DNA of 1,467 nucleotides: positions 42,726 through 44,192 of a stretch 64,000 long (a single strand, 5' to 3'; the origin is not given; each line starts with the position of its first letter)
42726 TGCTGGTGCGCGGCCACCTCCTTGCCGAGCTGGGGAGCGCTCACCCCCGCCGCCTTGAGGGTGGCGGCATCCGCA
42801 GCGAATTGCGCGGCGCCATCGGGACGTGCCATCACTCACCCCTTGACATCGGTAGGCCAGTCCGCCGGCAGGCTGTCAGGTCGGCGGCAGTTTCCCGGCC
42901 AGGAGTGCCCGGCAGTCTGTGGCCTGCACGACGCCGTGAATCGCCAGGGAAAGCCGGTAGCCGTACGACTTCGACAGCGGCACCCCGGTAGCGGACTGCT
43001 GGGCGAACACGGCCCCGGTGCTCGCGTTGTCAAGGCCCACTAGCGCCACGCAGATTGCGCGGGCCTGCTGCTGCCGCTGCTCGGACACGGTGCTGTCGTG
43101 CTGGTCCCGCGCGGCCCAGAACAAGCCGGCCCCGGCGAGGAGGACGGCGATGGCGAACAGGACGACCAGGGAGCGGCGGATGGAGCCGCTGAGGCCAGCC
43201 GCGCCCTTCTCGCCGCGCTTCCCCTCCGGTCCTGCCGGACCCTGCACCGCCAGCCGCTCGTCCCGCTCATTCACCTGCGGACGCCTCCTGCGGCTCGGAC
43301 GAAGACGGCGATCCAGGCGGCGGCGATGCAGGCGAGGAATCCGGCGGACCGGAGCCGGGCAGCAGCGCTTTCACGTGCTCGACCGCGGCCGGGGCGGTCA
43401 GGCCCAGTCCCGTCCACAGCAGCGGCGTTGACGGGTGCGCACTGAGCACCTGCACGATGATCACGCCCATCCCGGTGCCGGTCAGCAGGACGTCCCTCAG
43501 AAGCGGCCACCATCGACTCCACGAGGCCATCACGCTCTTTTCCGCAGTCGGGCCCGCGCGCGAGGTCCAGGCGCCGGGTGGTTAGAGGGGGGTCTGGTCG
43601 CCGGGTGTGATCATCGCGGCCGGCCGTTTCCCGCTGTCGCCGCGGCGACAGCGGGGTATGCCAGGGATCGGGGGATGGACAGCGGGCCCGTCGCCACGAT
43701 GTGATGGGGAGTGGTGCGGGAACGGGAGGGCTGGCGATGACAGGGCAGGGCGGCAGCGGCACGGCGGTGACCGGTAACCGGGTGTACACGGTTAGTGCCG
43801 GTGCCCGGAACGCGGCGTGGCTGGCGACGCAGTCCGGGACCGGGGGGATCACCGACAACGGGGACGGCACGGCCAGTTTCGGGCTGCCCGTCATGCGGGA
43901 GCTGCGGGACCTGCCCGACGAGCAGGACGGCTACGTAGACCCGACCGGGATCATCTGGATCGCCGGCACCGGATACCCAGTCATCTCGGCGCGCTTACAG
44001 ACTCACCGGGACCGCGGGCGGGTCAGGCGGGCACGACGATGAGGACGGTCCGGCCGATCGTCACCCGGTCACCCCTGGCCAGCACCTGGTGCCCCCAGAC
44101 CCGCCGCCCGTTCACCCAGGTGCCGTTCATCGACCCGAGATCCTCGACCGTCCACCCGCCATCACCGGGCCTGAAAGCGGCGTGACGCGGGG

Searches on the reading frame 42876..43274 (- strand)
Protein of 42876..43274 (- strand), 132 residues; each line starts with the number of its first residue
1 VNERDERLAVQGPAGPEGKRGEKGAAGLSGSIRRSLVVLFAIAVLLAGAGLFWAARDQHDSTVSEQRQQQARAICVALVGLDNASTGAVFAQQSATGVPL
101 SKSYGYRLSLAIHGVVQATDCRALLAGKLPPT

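Call 3: search_protein_families(library=pfam, proteins=[window:42876-43274:-], max_evalue=0.1)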
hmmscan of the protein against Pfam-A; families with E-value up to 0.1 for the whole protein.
window:42876-43274:- (132 aa): 1 family
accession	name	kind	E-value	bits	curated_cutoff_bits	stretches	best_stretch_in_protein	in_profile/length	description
PF01391.23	Collagen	-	0.0065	16.6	27.2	1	12-30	34-52/60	Collagen triple helix repeat (20 copies)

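Call 5: search_protein_families(library=phrogs, proteins=[window:42876-43274:-], max_evalue=0.01)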
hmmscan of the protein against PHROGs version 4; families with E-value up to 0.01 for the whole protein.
window:42876-43274:- (132 aa): 0 families

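Call 8: search_protein_families(library=ncbifam, proteins=[window:42876-43274:-], max_evalue=0.01)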
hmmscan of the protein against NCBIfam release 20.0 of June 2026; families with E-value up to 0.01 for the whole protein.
window:42876-43274:- (132 aa): 0 families

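Call 55: search_protein_families(library=padloc, proteins=[window:42876-43274:-], max_evalue=0.01)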
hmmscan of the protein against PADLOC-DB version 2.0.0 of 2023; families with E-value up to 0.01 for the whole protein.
window:42876-43274:- (132 aa): 1 family
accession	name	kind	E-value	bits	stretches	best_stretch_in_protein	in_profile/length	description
PDLC04632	PDC-M40C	-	0.0031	14.7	1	44-102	266-324/346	-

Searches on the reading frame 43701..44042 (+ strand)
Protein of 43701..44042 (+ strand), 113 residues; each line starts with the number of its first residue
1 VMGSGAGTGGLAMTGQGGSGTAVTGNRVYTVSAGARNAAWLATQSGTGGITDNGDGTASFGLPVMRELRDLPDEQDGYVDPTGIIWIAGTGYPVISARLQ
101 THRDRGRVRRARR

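Call 3: search_protein_families(library=pfam, proteins=[window:43701-44042:+], max_evalue=0.1)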
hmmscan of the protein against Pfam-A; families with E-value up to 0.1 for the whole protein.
window:43701-44042:+ (113 aa): 0 families

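Call 5: search_protein_families(library=phrogs, proteins=[window:43701-44042:+], max_evalue=0.01)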
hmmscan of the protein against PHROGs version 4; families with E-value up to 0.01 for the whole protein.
window:43701-44042:+ (113 aa): 0 families

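Call 8: search_protein_families(library=ncbifam, proteins=[window:43701-44042:+], max_evalue=0.01)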
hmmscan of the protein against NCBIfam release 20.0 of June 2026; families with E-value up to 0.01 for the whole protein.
window:43701-44042:+ (113 aa): 0 families

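Call 55: search_protein_families(library=padloc, proteins=[window:43701-44042:+], max_evalue=0.01)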
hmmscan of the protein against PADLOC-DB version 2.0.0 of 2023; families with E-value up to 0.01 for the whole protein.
window:43701-44042:+ (113 aa): 0 families
